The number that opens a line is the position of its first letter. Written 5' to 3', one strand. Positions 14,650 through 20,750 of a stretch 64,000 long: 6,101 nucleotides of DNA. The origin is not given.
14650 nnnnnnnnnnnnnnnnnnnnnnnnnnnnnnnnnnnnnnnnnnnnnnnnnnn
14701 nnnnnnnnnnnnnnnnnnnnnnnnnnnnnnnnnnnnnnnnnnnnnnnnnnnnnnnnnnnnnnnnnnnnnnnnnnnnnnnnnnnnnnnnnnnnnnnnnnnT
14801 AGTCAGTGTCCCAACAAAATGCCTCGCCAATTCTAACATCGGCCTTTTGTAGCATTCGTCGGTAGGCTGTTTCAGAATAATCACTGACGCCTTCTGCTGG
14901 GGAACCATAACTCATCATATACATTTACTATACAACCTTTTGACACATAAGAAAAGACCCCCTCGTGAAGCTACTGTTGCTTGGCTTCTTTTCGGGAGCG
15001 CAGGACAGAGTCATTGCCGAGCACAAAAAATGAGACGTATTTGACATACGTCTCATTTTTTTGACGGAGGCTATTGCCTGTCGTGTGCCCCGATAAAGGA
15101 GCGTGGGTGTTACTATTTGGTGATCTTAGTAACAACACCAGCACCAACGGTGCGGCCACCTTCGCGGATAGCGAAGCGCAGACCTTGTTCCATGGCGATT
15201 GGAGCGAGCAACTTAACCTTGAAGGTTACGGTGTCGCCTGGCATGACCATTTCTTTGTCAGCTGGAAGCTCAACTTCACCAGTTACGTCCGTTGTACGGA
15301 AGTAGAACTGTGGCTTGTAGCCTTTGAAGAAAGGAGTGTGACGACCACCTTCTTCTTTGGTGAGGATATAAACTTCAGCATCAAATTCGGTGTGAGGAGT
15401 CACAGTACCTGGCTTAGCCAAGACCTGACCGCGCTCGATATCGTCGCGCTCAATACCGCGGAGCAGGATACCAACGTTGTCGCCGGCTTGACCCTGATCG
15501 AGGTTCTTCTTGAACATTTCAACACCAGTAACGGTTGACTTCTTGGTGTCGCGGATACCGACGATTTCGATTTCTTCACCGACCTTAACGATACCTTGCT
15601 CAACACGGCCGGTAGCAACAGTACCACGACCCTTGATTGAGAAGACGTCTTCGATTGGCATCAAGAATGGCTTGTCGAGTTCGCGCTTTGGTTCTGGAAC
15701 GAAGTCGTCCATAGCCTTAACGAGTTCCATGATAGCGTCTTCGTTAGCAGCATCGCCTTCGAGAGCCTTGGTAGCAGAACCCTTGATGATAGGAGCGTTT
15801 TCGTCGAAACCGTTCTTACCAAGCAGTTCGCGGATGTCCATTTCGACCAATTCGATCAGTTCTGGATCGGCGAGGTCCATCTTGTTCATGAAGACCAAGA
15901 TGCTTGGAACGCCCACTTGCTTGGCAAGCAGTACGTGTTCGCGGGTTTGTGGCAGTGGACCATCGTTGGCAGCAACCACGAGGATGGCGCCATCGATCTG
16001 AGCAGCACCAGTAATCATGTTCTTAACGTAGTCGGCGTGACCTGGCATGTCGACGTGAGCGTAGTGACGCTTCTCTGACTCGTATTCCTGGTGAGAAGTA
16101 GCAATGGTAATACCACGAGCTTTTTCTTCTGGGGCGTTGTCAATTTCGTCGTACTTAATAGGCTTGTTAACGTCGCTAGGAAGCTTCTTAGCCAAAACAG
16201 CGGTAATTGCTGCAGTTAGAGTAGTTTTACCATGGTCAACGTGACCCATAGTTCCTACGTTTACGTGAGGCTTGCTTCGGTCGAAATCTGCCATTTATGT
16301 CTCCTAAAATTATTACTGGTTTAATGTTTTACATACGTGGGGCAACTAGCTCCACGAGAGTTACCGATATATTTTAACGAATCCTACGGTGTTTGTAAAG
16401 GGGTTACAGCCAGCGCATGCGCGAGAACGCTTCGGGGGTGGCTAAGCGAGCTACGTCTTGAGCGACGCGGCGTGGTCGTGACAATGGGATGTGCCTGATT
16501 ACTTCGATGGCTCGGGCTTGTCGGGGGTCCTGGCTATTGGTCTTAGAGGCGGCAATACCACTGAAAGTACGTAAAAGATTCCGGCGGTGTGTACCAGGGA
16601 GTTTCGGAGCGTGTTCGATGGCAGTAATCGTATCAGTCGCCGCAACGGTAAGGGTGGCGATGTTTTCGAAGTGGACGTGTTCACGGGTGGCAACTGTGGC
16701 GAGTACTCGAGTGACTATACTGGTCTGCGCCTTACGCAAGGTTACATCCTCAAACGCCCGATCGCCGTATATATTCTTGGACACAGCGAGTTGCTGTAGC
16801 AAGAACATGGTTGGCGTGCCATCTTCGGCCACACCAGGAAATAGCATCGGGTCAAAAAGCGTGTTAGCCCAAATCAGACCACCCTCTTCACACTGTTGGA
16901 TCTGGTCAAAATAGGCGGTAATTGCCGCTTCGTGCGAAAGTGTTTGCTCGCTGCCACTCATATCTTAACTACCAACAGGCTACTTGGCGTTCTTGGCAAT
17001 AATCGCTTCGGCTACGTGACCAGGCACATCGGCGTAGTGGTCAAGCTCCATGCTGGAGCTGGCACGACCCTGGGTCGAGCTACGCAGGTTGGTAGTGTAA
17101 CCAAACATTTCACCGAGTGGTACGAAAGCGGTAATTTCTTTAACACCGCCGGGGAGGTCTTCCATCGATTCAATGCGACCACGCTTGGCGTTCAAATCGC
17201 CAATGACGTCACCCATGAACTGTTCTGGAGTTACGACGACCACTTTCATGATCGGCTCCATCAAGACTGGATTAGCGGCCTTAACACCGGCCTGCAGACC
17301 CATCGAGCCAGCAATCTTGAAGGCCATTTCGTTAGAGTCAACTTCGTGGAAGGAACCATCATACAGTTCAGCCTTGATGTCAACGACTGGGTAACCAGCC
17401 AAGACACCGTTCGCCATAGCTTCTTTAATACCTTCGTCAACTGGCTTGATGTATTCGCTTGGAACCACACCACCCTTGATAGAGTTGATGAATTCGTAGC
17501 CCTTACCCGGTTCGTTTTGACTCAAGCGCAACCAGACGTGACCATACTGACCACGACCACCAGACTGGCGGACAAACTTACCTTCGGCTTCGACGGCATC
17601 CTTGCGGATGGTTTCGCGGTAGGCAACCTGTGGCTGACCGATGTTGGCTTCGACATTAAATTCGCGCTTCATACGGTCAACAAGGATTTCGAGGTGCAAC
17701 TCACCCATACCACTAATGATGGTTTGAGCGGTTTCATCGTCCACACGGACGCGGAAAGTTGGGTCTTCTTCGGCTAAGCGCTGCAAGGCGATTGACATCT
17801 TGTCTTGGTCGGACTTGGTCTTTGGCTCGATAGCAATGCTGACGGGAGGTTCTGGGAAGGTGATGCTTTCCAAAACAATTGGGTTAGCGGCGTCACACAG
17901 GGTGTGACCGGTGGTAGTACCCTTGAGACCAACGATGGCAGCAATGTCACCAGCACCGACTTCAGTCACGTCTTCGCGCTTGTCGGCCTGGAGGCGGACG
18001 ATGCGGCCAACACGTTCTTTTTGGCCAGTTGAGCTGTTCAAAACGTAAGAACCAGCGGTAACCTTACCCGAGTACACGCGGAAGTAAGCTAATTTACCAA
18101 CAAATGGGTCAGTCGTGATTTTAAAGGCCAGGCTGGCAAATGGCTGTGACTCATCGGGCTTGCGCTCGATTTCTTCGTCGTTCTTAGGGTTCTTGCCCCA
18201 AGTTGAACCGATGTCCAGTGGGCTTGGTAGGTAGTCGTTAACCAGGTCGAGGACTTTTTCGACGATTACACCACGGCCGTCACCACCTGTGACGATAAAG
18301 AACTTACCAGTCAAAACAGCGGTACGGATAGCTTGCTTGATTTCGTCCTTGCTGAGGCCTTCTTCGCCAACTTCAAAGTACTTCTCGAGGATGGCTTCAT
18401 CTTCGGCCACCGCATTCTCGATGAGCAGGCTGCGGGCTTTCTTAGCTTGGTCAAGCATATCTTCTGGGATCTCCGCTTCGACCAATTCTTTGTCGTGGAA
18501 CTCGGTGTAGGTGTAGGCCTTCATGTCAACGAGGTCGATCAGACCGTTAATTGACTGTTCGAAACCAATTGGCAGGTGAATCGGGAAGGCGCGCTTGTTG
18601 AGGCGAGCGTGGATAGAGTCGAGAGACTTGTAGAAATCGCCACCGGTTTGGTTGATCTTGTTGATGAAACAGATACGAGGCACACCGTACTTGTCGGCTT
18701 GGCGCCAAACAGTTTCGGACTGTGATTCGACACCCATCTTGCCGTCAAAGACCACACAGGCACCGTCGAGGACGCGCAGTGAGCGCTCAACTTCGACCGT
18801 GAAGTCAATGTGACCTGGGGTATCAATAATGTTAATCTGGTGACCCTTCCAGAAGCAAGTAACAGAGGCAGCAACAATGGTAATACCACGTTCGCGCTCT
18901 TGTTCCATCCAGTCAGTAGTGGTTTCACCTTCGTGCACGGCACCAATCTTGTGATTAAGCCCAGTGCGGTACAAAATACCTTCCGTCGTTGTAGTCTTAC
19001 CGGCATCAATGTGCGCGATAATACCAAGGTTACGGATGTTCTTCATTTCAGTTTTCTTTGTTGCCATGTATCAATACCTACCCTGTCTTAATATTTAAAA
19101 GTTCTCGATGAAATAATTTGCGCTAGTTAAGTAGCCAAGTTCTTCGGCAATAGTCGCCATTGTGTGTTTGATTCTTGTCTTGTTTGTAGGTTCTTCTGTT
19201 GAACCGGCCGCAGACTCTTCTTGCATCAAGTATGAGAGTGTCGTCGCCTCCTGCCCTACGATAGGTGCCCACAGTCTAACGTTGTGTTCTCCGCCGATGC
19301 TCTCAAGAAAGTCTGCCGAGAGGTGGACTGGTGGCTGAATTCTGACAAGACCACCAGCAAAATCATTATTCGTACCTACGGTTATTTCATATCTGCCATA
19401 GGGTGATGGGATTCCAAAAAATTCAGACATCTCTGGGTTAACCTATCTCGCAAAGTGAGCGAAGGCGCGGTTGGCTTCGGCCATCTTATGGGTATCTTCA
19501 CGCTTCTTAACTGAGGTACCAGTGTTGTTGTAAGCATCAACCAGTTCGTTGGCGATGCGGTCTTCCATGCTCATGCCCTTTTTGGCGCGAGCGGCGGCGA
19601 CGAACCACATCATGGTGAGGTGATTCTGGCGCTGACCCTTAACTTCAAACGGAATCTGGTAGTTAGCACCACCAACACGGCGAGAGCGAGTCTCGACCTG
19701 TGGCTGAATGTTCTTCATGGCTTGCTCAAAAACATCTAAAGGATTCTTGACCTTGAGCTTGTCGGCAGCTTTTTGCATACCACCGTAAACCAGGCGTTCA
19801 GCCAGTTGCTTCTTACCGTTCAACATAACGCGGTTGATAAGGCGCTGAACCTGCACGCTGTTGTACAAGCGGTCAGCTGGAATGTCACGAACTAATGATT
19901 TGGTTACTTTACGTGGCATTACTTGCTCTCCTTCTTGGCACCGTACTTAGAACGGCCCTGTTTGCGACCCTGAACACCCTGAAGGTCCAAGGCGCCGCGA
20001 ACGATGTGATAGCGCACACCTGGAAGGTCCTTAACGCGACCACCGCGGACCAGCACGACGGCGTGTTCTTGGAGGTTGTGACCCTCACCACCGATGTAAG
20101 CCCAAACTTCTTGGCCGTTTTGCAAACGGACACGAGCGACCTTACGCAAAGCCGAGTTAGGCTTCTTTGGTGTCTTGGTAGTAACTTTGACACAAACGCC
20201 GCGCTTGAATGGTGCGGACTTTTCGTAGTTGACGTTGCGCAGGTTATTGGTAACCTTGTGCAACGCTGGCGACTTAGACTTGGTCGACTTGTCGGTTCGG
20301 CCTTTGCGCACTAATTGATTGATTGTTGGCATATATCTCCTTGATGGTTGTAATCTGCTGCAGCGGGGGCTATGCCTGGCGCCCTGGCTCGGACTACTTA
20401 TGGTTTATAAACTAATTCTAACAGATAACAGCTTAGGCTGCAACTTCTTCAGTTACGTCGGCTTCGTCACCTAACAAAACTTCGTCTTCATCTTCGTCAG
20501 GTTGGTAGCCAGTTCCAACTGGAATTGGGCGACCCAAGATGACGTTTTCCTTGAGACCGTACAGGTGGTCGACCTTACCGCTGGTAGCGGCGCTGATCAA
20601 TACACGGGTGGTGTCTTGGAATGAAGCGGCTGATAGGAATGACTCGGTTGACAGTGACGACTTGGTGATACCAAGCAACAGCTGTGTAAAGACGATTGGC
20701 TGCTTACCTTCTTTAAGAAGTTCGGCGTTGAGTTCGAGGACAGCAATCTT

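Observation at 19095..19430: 111-aa acidic ORF inserted between rpsG and fusA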

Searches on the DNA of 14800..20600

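Call 67: search_rna_families(source=window, start=14800, end=20600, threshold=evalue, max_evalue=1)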
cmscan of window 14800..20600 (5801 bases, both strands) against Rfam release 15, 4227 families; matches with E-value up to 1: 1.
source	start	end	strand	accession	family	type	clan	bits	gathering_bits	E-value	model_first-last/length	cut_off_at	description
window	15020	15158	+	RF02858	Arrc08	Gene; sRNA;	-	16.2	219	0.45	1-270/270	no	Actinobacillus sRNA 08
